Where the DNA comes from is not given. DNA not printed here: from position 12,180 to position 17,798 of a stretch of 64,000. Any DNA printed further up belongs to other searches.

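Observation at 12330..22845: Tandem giant paralogs with a gingipain-like C25 domain in which the expected catalytic His is replaced by Trp (possible pseudopeptidase or adhesin)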

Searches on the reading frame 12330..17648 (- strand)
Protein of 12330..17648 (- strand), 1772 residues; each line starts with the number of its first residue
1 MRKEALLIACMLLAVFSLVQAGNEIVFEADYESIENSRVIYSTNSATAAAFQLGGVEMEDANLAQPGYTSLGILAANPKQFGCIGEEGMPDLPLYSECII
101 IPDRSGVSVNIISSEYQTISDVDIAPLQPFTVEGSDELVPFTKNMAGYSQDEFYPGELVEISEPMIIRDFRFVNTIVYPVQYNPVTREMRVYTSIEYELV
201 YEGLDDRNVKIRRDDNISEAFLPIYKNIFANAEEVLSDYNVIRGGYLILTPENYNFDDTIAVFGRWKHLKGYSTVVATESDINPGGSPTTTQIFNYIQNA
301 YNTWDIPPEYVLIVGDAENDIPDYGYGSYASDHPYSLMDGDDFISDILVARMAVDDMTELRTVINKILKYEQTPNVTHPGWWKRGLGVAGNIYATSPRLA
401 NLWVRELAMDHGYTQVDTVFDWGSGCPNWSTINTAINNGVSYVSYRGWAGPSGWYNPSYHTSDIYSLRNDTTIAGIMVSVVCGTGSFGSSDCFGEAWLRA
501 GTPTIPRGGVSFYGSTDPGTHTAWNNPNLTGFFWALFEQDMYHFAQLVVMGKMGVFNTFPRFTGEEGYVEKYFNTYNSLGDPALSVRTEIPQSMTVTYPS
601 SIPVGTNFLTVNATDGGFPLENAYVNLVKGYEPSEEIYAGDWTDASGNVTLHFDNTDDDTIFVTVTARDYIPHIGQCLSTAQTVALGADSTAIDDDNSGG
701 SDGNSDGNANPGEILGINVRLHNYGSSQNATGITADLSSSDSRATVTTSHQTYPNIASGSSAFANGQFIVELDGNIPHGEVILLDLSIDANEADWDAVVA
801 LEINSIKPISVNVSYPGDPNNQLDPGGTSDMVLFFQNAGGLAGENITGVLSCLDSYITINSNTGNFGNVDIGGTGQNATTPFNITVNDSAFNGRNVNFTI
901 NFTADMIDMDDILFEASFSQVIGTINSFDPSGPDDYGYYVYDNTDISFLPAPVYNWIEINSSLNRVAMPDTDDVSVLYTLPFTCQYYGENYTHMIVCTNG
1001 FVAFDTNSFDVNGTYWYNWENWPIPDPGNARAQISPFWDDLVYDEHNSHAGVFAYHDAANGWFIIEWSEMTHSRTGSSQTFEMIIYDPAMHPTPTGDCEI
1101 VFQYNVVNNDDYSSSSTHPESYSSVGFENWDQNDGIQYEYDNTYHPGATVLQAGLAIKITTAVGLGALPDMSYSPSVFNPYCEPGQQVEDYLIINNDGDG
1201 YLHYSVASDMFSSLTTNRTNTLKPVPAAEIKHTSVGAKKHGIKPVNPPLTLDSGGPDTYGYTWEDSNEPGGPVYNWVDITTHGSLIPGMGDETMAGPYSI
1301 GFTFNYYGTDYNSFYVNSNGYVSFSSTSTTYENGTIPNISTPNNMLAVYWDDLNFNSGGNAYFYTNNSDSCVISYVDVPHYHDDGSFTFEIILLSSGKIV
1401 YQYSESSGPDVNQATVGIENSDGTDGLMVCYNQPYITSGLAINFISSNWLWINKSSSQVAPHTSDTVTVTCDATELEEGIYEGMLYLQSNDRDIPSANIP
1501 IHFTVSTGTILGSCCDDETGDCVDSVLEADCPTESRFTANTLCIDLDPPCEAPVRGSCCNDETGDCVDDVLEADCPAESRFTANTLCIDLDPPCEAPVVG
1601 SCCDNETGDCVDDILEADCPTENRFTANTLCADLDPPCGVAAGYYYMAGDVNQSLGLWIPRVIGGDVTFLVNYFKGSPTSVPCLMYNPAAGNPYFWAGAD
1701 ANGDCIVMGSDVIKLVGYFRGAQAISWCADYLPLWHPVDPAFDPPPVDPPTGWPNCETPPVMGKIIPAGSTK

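Call 3: search_protein_families(library=pfam, proteins=[window:12330-17648:-], max_evalue=0.01)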
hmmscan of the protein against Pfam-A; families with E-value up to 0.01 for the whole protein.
window:12330-17648:- (1772 aa): 5 families
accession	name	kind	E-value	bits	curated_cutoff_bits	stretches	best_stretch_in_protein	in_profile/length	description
PF01364.23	Peptidase_C25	-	2.9e-51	175.3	23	1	246-586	1-374/374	Peptidase family C25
PF08126.16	Propeptide_C25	-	8e-25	87.6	22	1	83-201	53-172/205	Propeptide_C25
PF06119.19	NIDO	-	1.5e-06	28.8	25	1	1312-1370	1-56/186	Nidogen-like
PF03785.20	Peptidase_C25_C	-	2.4e-06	27.7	25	1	591-674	1-75/79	Peptidase family C25, C terminal ig-like domain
PF19190.6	BACON_2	-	8.8e-05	22.8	25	1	1446-1491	40-85/94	Viral BACON domain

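Call 4: search_protein_families(library=ncbifam, proteins=[window:12330-17648:-], max_evalue=0.01)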
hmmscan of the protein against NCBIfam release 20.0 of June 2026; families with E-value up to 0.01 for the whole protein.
window:12330-17648:- (1772 aa): 1 family
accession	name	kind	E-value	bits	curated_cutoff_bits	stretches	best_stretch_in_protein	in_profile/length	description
NF033707.1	T9SS_sortase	equivalog_domain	0.0002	19.1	420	1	327-384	471-530/1095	type IX secretion system sortase PorU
